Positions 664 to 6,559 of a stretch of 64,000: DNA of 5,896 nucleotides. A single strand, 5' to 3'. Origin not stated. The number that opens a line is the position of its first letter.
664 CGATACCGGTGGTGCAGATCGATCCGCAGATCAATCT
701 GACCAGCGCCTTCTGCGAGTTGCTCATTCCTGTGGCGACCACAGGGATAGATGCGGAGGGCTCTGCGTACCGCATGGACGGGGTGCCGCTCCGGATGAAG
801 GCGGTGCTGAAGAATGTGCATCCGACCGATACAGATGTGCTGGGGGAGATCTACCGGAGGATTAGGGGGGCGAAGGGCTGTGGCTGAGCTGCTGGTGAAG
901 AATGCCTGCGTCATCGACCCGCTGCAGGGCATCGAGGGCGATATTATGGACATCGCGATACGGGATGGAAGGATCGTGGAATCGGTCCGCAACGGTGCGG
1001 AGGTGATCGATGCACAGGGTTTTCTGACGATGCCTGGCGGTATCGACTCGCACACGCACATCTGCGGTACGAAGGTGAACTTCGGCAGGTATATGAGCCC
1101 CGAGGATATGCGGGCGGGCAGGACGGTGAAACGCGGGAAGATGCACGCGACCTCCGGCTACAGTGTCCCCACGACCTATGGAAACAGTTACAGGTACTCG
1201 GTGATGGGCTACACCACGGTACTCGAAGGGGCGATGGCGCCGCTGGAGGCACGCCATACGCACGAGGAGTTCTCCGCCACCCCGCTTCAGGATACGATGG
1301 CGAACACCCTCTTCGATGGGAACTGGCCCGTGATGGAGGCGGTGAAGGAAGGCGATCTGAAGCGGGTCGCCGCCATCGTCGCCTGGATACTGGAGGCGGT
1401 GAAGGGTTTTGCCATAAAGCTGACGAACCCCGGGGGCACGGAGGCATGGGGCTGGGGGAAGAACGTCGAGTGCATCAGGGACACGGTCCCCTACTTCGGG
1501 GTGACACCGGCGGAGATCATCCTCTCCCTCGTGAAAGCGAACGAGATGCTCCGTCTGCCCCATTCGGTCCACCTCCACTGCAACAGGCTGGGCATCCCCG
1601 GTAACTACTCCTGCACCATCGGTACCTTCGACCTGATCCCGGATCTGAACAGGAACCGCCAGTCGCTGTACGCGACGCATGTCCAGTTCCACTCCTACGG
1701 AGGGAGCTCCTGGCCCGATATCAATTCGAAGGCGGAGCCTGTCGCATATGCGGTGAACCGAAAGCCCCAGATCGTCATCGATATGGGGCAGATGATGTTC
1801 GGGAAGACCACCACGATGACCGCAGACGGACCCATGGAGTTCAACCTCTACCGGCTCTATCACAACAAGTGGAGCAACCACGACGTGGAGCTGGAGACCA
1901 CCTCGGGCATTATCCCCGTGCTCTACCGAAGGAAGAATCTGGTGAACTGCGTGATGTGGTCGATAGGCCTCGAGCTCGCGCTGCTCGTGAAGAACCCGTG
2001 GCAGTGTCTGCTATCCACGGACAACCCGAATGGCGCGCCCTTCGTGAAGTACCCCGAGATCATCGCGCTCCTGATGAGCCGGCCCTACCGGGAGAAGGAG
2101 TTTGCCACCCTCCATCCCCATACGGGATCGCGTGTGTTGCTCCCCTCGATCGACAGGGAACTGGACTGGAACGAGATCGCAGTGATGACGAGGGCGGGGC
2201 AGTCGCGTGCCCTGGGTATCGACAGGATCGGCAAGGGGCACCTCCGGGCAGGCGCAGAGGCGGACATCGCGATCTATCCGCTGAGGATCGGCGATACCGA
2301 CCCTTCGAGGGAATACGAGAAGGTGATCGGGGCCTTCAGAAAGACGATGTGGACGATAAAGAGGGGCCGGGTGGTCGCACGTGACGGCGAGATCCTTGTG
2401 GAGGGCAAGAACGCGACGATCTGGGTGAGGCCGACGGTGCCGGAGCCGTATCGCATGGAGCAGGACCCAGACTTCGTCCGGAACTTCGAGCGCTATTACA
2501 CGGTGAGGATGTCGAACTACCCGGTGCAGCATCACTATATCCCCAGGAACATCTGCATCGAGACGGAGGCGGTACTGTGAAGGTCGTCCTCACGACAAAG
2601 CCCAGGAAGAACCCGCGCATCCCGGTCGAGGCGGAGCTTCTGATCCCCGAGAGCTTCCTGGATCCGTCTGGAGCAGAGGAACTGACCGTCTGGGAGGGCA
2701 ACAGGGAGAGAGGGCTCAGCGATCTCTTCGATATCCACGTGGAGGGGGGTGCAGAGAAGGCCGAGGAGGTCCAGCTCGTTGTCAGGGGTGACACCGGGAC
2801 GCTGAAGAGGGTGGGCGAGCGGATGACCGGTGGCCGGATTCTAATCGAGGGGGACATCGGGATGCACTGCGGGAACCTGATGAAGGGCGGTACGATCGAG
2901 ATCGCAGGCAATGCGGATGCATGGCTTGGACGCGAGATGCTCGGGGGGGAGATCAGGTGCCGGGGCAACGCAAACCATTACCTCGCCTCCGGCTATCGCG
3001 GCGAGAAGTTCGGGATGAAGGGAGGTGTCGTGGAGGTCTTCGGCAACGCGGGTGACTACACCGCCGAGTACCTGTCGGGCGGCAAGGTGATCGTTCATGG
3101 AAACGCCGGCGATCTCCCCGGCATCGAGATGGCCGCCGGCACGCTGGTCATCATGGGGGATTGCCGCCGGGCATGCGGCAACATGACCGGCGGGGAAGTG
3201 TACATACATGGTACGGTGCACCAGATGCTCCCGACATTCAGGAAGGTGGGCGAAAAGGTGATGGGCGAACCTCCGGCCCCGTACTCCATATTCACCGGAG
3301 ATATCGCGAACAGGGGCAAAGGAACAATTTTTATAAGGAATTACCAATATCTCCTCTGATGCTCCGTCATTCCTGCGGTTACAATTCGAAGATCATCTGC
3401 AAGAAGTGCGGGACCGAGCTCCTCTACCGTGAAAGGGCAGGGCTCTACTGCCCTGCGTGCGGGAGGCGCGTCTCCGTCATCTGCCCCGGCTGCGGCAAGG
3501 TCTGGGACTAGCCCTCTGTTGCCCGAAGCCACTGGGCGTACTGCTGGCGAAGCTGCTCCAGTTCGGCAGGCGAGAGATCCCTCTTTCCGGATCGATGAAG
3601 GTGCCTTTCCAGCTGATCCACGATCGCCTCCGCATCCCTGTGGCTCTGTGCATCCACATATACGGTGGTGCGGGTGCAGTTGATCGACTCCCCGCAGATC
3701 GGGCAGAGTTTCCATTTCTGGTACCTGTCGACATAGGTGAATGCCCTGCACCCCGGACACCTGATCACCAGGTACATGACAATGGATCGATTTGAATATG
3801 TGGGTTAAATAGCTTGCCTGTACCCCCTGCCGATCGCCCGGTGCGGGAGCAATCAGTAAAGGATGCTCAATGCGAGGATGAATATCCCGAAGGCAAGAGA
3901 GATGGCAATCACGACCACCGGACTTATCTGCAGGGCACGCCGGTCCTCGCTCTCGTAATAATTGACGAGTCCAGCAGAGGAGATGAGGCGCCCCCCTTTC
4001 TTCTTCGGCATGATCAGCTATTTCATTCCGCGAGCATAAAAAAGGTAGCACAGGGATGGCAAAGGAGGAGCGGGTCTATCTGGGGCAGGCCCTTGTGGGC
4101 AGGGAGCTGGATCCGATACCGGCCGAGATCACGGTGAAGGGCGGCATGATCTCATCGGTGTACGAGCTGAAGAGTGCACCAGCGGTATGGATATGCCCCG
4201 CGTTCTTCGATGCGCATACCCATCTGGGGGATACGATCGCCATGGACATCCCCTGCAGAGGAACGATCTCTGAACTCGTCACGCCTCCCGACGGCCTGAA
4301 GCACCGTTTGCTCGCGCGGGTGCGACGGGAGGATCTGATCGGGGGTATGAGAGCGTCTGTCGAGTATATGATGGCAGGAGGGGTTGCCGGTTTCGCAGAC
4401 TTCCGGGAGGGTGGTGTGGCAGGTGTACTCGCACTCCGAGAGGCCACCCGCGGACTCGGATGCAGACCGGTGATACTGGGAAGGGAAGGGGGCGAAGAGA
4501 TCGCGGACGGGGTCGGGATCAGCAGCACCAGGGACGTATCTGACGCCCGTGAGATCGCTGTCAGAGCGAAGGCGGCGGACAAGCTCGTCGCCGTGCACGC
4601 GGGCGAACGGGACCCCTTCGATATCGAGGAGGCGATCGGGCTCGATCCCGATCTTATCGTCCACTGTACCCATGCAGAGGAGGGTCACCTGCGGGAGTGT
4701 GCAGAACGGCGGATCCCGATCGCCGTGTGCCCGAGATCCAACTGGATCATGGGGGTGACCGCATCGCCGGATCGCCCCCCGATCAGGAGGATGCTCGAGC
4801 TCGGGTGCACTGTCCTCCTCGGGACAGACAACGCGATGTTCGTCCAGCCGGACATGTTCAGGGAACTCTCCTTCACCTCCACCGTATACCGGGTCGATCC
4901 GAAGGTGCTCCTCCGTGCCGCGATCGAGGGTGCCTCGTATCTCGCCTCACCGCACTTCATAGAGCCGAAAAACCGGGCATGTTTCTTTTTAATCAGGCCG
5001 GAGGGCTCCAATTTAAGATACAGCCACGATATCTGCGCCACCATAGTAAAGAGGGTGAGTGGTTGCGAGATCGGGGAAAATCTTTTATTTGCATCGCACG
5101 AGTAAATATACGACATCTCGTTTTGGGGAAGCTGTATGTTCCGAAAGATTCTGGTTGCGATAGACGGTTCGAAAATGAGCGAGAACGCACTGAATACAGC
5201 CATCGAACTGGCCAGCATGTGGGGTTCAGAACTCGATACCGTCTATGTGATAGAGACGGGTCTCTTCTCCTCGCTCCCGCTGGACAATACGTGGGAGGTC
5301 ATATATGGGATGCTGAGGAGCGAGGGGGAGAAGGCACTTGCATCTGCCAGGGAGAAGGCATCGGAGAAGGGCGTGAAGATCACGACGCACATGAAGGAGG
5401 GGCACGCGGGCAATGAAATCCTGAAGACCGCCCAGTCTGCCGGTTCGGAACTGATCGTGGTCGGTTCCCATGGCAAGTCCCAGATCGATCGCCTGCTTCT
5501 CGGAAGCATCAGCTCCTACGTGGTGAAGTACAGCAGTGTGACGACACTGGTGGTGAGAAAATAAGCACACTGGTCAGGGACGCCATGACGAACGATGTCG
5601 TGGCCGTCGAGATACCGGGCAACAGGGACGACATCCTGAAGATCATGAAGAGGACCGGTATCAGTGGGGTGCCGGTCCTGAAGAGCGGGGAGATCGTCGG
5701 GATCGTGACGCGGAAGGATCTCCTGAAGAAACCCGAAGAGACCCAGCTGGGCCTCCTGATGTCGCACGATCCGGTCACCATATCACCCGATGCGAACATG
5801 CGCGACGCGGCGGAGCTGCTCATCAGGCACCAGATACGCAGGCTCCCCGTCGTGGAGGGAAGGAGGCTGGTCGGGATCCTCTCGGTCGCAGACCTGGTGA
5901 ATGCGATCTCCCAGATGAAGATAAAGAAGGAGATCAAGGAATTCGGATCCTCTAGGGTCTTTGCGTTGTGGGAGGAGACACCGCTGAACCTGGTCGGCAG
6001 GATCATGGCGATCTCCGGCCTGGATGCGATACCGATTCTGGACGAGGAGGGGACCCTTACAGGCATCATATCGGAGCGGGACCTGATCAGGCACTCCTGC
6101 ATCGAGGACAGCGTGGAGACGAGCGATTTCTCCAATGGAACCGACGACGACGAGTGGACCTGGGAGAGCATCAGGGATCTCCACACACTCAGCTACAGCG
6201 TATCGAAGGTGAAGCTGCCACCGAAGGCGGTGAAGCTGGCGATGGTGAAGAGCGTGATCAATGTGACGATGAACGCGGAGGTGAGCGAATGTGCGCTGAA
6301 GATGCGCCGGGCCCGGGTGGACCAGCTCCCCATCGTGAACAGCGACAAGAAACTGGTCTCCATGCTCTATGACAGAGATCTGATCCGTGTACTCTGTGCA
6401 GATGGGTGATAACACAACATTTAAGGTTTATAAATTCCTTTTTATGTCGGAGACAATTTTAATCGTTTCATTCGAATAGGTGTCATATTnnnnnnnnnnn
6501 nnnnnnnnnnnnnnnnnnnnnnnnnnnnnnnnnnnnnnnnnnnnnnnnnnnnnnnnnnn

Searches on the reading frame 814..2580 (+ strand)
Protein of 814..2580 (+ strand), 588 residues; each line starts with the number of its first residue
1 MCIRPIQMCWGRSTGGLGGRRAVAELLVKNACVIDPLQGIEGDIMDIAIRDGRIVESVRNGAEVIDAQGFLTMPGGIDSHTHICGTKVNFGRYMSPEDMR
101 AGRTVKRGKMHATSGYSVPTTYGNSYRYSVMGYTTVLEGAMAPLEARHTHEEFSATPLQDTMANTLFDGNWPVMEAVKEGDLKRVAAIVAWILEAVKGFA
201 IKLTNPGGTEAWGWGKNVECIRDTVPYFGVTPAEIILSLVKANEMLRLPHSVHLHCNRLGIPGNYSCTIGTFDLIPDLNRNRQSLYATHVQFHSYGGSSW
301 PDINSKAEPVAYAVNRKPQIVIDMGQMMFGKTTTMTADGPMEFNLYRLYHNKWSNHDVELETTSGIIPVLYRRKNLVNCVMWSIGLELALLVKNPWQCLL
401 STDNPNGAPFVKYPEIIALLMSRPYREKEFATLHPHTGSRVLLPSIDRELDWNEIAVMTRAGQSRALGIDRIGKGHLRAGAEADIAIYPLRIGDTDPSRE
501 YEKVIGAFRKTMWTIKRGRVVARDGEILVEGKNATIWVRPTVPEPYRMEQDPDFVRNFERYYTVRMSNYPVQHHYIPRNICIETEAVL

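Call 65: search_protein_families(library=pfam, proteins=[window:814-2580:+], max_evalue=0.00001)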
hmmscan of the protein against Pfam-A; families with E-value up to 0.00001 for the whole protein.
window:814-2580:+ (588 aa): 1 family
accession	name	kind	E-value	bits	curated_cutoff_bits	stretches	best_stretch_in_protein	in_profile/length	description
PF07969.17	Amidohydro_3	-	1.8e-60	206.2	29.7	1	63-522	1-472/472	Amidohydrolase family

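Call 83: list_cluster_members(proteins=[window:814-2580:+, window:4056-5105:+, window:5585-6409:+, window:59373-60317:-, window:58737-59093:-, window:56566-57216:+, window:53017-54087:-, window:62790-63281:+, window:55510-56142:-, window:5136-5564:+])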
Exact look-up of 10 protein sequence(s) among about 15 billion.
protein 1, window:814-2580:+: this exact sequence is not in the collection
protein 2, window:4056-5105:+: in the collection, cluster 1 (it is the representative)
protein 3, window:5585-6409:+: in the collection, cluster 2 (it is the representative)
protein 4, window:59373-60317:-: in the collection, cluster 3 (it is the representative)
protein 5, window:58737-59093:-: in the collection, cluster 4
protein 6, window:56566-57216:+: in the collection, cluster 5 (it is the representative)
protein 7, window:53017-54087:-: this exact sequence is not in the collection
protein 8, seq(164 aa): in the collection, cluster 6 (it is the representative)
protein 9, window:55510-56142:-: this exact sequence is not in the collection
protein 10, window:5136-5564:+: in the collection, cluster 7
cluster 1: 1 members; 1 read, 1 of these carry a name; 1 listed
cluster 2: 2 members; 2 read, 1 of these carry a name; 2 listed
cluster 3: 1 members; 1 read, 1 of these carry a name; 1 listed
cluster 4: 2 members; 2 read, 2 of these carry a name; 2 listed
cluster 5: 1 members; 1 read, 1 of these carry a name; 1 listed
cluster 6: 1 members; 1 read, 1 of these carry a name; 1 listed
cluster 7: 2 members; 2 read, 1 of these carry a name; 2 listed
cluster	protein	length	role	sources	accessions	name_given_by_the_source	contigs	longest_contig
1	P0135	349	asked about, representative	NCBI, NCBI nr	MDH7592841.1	MAG: amidohydrolase family protein [Methanomicrobiales archaeon] | amidohydrolase family protein [Methanomicrobiales archaeon]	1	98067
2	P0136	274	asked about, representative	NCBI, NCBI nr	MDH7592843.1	MAG: CBS domain-containing protein [Methanomicrobiales archaeon] | CBS domain-containing protein [Methanomicrobiales archaeon]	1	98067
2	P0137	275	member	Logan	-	-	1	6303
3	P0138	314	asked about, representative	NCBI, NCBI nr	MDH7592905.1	MAG: aldolase [Methanomicrobiales archaeon] | aldolase [Methanomicrobiales archaeon]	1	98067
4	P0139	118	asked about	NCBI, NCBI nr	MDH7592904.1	MAG: Rieske 2Fe-2S domain-containing protein [Methanomicrobiales archaeon] | Rieske 2Fe-2S domain-containing protein [Methanomicrobiales archaeon]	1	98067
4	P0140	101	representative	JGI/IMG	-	3-phenylpropionate/trans-cinnamate dioxygenase ferredoxin subunit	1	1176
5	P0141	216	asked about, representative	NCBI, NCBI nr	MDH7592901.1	MAG: FmdE family protein [Methanomicrobiales archaeon] | FmdE family protein [Methanomicrobiales archaeon]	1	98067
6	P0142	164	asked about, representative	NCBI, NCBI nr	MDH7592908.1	MAG: hypothetical protein QHG99_00940 [Methanomicrobiales archaeon] | hypothetical protein [Methanomicrobiales archaeon]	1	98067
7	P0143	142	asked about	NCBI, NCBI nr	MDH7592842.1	MAG: universal stress protein [Methanomicrobiales archaeon] | universal stress protein [Methanomicrobiales archaeon]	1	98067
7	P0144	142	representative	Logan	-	-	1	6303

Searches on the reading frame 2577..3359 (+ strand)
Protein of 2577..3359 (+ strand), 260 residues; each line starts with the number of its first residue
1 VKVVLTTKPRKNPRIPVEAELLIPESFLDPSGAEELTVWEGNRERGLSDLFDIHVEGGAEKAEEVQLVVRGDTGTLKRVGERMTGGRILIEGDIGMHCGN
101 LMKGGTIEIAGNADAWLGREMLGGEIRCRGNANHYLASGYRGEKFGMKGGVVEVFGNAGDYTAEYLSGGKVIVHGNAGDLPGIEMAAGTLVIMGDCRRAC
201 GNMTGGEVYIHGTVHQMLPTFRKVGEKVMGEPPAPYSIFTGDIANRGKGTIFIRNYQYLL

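Call 65: search_protein_families(library=pfam, proteins=[window:2577-3359:+], max_evalue=0.00001)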
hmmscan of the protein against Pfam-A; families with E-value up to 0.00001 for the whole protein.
window:2577-3359:+ (260 aa): 1 family
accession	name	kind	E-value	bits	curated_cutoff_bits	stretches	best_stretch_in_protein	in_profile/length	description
PF01493.24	GXGXG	-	5.2e-11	42.9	32.5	1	102-215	49-167/190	GXGXG motif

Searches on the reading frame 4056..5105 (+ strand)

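Call 65: search_protein_families(library=pfam, proteins=[window:4056-5105:+], max_evalue=0.00001)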
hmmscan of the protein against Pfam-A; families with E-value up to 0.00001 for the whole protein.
window:4056-5105:+ (349 aa): 2 families
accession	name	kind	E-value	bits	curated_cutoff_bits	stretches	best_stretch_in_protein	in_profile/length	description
PF01979.26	Amidohydro_1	-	4.3e-15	56.3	25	1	46-295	2-292/345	Amidohydrolase family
PF00962.28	A_deaminase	-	4.9e-11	42.7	27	1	170-293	183-310/330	Adenosine deaminase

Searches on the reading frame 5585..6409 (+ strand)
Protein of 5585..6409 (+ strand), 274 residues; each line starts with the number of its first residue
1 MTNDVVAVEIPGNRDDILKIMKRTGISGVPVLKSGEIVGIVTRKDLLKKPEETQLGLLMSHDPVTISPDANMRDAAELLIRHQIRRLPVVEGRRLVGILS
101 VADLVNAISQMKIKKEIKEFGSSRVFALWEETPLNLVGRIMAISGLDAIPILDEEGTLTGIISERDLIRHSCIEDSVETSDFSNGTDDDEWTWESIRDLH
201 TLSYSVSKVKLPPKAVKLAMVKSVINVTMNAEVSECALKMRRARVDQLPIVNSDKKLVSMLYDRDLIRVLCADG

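Call 65: search_protein_families(library=pfam, proteins=[window:5585-6409:+], max_evalue=0.00001)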
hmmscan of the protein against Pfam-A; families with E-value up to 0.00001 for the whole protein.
window:5585-6409:+ (274 aa): 1 family
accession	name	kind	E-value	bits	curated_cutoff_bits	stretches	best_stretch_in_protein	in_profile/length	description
PF00571.33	CBS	-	3.9e-48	162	24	4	58-109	4-56/57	CBS domain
